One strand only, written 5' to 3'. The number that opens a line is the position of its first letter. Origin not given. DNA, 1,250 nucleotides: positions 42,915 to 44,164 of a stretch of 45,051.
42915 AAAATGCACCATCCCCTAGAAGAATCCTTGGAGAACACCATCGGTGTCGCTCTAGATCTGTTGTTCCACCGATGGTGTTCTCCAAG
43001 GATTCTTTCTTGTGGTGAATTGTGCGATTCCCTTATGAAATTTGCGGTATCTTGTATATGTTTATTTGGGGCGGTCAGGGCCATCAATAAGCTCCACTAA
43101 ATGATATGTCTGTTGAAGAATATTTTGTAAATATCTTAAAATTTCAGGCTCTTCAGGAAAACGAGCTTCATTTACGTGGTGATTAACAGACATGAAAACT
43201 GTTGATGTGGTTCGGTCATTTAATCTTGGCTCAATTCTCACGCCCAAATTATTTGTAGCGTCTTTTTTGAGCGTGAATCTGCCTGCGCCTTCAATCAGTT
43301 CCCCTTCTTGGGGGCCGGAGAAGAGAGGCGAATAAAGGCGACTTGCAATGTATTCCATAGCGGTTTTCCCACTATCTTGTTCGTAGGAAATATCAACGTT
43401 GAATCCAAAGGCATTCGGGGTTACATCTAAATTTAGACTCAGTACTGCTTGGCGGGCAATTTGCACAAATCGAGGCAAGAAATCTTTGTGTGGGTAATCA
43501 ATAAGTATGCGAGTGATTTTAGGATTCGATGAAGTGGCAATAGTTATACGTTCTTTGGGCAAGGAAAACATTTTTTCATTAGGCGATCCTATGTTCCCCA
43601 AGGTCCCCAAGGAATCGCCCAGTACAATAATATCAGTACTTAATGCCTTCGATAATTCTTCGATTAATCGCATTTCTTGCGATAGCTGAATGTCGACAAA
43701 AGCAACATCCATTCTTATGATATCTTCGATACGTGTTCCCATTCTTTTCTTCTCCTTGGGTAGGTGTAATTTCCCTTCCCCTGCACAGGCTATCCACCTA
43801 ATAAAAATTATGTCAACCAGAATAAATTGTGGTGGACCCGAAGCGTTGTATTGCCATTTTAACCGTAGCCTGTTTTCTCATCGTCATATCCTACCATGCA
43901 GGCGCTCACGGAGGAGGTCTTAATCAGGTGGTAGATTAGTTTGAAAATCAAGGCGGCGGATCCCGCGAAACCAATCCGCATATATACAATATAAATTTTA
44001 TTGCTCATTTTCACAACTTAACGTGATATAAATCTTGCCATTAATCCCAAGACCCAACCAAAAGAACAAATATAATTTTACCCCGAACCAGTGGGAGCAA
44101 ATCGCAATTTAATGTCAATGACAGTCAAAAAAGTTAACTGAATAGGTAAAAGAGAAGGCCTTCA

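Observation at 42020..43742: Tightly coupled three-gene operon of unassignable proteins in an AT-rich inserted cassette: best candidate for an undescribed defence or conflict system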

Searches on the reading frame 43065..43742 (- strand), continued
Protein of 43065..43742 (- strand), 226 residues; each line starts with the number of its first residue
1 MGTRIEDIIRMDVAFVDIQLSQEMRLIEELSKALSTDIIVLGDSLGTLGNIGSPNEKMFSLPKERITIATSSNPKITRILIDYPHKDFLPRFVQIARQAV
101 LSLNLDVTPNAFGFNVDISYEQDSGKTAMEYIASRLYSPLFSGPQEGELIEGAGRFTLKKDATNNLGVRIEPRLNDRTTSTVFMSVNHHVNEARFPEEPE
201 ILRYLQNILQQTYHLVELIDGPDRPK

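Call 81: search_protein_families(library=padloc, proteins=[L083:6662-7330:+, L084:5659-6396:+, L085:5665-6312:+, L086:5659-6408:+, L087:5669-6556:+, L088:5656-6435:+, L089:5672-6472:+, L090:5693-6205:+, L085:6320-6769:+, L090:6205-6672:+], max_evalue=0.1)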
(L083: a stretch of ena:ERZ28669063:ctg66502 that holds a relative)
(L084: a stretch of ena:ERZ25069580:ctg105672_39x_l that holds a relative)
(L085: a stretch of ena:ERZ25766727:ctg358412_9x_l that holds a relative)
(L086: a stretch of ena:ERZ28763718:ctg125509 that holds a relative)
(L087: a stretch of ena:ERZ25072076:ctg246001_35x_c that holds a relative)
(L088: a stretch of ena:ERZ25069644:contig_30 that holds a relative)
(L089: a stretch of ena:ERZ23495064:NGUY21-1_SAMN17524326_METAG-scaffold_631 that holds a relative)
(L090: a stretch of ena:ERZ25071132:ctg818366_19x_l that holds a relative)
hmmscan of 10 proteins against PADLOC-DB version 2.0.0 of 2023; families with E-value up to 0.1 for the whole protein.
L083:6662-7330:+ (223 aa): 0 families

L084:5659-6396:+ (246 aa): 0 families

L085:5665-6312:+ (216 aa): 0 families

L086:5659-6408:+ (250 aa): 0 families

L087:5669-6556:+ (296 aa): 3 families
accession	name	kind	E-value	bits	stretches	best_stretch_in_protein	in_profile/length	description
PDLC04574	PDC-M32A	-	5e-32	109.2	1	164-291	254-371/376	-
PDLC04575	PDC-M32A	-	1.4e-28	98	1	165-291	254-370/375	-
PDLC04576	PDC-M32A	-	9.3e-09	32.5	1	167-275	259-356/375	-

L088:5656-6435:+ (260 aa): 0 families

L089:5672-6472:+ (267 aa): 0 families

L090:5693-6205:+ (171 aa): 0 families

L085:6320-6769:+ (150 aa): 0 families

L090:6205-6672:+ (156 aa): 0 families

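Call 88: find_related_loci(query=A2, collection=viral_contigs, flank=4000)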
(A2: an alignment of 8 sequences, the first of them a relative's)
Query A2 (212 aa) in viral_contigs; peptide patterns used: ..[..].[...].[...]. (x = any residue, [..] = any of these).
30 stretches matched a pattern, but none encodes a relative of the query by tblastn (E <= 1e-3).

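Call 89: find_encoding_contigs(protein=P0018, flank=5000, max_places=1)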
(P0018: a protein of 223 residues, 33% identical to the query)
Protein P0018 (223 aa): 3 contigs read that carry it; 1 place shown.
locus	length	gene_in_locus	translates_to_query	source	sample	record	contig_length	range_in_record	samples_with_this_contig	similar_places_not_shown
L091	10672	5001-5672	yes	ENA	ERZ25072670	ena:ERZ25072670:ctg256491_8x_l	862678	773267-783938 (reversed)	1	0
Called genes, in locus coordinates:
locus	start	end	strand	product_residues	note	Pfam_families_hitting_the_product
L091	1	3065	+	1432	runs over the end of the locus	-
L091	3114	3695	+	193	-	PF13546:DDE_5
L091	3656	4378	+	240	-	PF01609:DDE_Tnp_1, PF13546:DDE_5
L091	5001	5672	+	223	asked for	-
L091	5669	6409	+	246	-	-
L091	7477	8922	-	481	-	PF05598:DUF772, PF01609:DDE_Tnp_1, PF13751:DDE_Tnp_1_6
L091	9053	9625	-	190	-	PF00308:Bac_DnaA (weak), PF01695:IstB_IS21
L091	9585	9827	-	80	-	-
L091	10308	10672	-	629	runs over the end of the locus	PF00989:PAS, PF08448:PAS_4 (weak), PF13426:PAS_9 (faint), PF00512:HisKA, PF02518:HATPase_c, PF00072:Response_reg, PF00486:Trans_reg_C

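Call 90: find_encoding_contigs(protein=P0100, flank=5000, max_places=1)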
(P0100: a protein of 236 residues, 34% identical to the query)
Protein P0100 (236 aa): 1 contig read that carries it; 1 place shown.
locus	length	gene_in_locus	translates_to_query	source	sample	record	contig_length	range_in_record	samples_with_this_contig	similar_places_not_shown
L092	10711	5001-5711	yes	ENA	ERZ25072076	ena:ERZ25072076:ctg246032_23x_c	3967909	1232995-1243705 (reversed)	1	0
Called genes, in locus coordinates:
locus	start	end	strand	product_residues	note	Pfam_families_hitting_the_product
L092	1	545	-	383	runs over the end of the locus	PF02746:MR_MLE_N, PF13378:MR_MLE_C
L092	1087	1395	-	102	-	-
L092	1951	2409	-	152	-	PF01230:HIT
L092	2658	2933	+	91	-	-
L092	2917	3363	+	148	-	-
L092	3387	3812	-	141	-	PF01850:PIN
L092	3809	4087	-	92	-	-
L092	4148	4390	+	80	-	PF02604:PhdYeFM_antitox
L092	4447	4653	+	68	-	PF15919:HicB_lk_antitox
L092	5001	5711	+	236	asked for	-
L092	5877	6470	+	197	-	-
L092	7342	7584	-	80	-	-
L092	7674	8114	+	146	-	PF16798:DUF5069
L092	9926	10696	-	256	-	PF00106:adh_short, PF08659:KR, PF13561:adh_short_C2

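Call 91: find_encoding_contigs(protein=P0152, flank=5000, max_places=1)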
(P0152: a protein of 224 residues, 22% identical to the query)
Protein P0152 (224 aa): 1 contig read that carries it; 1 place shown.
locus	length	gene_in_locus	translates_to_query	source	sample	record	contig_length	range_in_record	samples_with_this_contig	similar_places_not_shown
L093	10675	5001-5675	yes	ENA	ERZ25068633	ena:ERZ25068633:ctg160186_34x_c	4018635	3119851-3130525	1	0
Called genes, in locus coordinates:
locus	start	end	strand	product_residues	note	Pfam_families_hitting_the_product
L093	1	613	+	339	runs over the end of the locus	PF04909:Amidohydro_2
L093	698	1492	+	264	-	-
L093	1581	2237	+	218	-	PF08241:Methyltransf_11, PF13649:Methyltransf_25 (weak), PF13847:Methyltransf_31 (weak)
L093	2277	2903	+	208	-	PF01936:NYN (weak)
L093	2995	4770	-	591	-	PF00795:CN_hydrolase, PF02540:NAD_synthase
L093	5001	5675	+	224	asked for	-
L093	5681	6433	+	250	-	-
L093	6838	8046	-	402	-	-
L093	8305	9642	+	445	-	PF07690:MFS_1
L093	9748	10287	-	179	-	PF11536:DUF3226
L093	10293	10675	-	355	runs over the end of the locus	PF02463:SMC_N (faint), PF13175:AAA_15 (weak), PF13476:AAA_23, PF13555:AAA_29 (weak), PF13304:AAA_21, PF13175:AAA_15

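Call 102: search_dna_similar(query=L087:6508-6930:+, collection=plasmids, mode=protein, max_evalue=0.001, max_rows=15)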
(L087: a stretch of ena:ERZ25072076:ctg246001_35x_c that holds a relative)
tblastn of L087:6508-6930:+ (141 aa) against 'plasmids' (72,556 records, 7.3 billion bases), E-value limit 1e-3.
Records with a match: 4; places in all: 4; records where one place covers at least 80% of the query: 3.
Best place of each record, by identity: <60% 4.
By first word of the organism name: Rhodococcus 2; Rhizobium 1; Sinomonas 1.
By predicted mobility (MOB-suite, as given by PLSDB): mobilizable 4.
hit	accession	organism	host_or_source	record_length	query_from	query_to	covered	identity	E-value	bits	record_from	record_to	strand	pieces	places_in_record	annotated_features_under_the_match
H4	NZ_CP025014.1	Rhizobium leguminosarum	Lotus corniculatus,Bacteria culture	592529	18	138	86%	34.1%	6e-8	57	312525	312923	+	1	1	hypothetical protein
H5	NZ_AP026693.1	Rhodococcus qingshengii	cruid oil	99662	20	133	81%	33.9%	1e-12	70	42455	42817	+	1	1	hypothetical protein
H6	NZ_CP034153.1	Rhodococcus sp. NJ-530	Antarctic sea ice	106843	20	133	81%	33.9%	1e-12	70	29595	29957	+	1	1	hypothetical protein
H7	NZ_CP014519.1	Sinomonas atrocyanea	cell culture,contaminant from air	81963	22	132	79%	31.1%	2e-4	47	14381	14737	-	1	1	hypothetical protein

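Call 103: search_dna_similar(query=L087:6508-6930:+, collection=phages, mode=protein, max_evalue=0.001, max_rows=15)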
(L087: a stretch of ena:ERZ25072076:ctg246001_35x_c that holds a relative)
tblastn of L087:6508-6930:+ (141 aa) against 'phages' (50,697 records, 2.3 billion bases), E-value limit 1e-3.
No match.

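Call 104: get_annotated_region(hit=H5, flank=4000)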
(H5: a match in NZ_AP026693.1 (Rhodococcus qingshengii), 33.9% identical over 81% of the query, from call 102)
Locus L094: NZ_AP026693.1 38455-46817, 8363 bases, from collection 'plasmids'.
description: Rhodococcus qingshengii strain N9T-4 plasmid pN9T4-2, complete sequence
organism: Rhodococcus qingshengii (NCBI taxid 334542)
taxonomy: Bacteria; Actinomycetota; Actinomycetes; Mycobacteriales; Nocardiaceae; Rhodococcus; Rhodococcus qingshengii
host: -; source: cruid oil; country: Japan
typing (MOB-suite, as given by PLSDB): mobilizable; replicon rep_cluster_1311; relaxase MOBF
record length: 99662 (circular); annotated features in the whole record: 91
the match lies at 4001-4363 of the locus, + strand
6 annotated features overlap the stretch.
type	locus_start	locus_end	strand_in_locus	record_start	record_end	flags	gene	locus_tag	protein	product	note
CDS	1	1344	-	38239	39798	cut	-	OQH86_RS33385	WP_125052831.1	hypothetical protein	-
CDS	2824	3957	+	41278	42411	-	-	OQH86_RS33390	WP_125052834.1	hypothetical protein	-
CDS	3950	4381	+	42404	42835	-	-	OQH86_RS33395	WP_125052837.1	hypothetical protein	-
CDS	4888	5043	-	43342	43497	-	-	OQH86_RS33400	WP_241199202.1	hypothetical protein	-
CDS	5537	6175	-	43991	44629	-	-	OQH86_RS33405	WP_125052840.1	hypothetical protein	-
CDS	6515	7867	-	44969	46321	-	-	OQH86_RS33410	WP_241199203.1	hypothetical protein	-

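Call 105: get_annotated_region(hit=H4, flank=4000)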
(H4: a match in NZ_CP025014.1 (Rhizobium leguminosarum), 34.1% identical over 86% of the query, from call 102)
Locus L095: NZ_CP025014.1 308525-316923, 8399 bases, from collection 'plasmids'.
description: Rhizobium leguminosarum strain Norway plasmid pRLN2, complete sequence
organism: Rhizobium leguminosarum (NCBI taxid 384)
taxonomy: Bacteria; Pseudomonadota; Alphaproteobacteria; Hyphomicrobiales; Rhizobiaceae; Rhizobium; Rhizobium leguminosarum
host: -; source: Lotus corniculatus,Bacteria culture; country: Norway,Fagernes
typing (MOB-suite, as given by PLSDB): mobilizable; relaxase MOBQ
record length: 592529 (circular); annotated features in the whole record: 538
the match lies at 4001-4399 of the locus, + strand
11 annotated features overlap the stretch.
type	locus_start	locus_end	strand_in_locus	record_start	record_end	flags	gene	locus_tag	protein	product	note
CDS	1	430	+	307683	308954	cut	-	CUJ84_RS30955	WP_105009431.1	hypothetical protein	-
CDS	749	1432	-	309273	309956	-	-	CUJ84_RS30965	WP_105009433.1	hypothetical protein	-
CDS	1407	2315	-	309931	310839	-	-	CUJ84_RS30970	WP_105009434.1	hypothetical protein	-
CDS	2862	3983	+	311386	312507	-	-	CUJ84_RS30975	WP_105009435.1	hypothetical protein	-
CDS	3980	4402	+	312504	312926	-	-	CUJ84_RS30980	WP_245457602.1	hypothetical protein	-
CDS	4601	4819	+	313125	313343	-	-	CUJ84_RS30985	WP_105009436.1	hypothetical protein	-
CDS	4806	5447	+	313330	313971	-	nthA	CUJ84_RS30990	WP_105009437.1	nitrile hydratase subunit alpha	GO:0050898 - nitrile metabolic process [Evidence IEA]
CDS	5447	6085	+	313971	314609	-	nthB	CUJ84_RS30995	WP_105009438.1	nitrile hydratase subunit beta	GO:0050898 - nitrile metabolic process [Evidence IEA]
CDS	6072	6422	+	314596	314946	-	-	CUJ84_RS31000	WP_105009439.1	hypothetical protein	-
CDS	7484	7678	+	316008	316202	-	-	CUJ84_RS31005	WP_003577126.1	hypothetical protein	-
CDS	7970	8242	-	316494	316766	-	-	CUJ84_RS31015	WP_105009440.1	hypothetical protein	-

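Call 106: get_annotated_region(hit=H7, flank=4000)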
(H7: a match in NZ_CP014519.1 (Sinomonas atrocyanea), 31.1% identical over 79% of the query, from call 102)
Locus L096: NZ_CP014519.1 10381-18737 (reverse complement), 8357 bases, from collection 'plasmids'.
description: Sinomonas atrocyanea strain KCTC 3377 plasmid pSA01, complete sequence
organism: Sinomonas atrocyanea (NCBI taxid 37927)
taxonomy: Bacteria; Actinomycetota; Actinomycetes; Micrococcales; Micrococcaceae; Sinomonas; Sinomonas atrocyanea
host: -; source: cell culture,contaminant from air; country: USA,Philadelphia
typing (MOB-suite, as given by PLSDB): mobilizable; relaxase MOBP
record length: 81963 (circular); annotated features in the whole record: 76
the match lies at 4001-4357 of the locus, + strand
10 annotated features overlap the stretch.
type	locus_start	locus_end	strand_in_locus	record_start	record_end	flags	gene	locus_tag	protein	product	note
CDS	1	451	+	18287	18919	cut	-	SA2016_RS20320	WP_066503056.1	response regulator transcription factor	-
CDS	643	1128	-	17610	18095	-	-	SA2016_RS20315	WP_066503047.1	MarR family transcriptional regulator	GO:0006355 - regulation of DNA-templated transcription [Evidence IEA]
CDS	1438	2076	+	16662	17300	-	-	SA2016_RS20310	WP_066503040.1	response regulator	GO:0000160 - phosphorelay signal transduction system [Evidence IEA]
CDS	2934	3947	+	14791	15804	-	-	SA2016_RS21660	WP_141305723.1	hypothetical protein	-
CDS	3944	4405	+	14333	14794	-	-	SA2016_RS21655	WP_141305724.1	hypothetical protein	-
CDS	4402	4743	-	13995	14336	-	-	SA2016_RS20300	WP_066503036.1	hypothetical protein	-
CDS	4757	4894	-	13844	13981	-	-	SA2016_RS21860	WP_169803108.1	hypothetical protein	-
CDS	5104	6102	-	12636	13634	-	-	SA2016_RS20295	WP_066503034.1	ATP-dependent DNA ligase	-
CDS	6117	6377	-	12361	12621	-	-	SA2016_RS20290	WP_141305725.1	hypothetical protein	-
CDS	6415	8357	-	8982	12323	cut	-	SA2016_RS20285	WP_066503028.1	type I restriction endonuclease subunit R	-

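Call 124: search_dna_similar(query=P0005, collection=plasmids, mode=protein, max_evalue=0.001, max_rows=15)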
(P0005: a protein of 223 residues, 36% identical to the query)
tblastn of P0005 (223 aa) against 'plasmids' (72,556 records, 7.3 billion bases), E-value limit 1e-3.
No match.

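Call 125: search_dna_similar(query=P0005, collection=phages, mode=protein, max_evalue=0.001, max_rows=15)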
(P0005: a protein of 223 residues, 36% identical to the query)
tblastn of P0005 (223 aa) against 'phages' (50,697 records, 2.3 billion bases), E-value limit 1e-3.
No match.

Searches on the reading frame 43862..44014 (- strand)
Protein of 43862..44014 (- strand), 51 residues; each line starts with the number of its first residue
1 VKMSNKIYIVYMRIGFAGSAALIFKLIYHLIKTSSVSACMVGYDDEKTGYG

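Call 48: search_protein_families(library=pfam, proteins=[window:43862-44014:-], max_evalue=0.01)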
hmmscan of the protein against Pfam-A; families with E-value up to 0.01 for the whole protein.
window:43862-44014:- (51 aa): 0 families
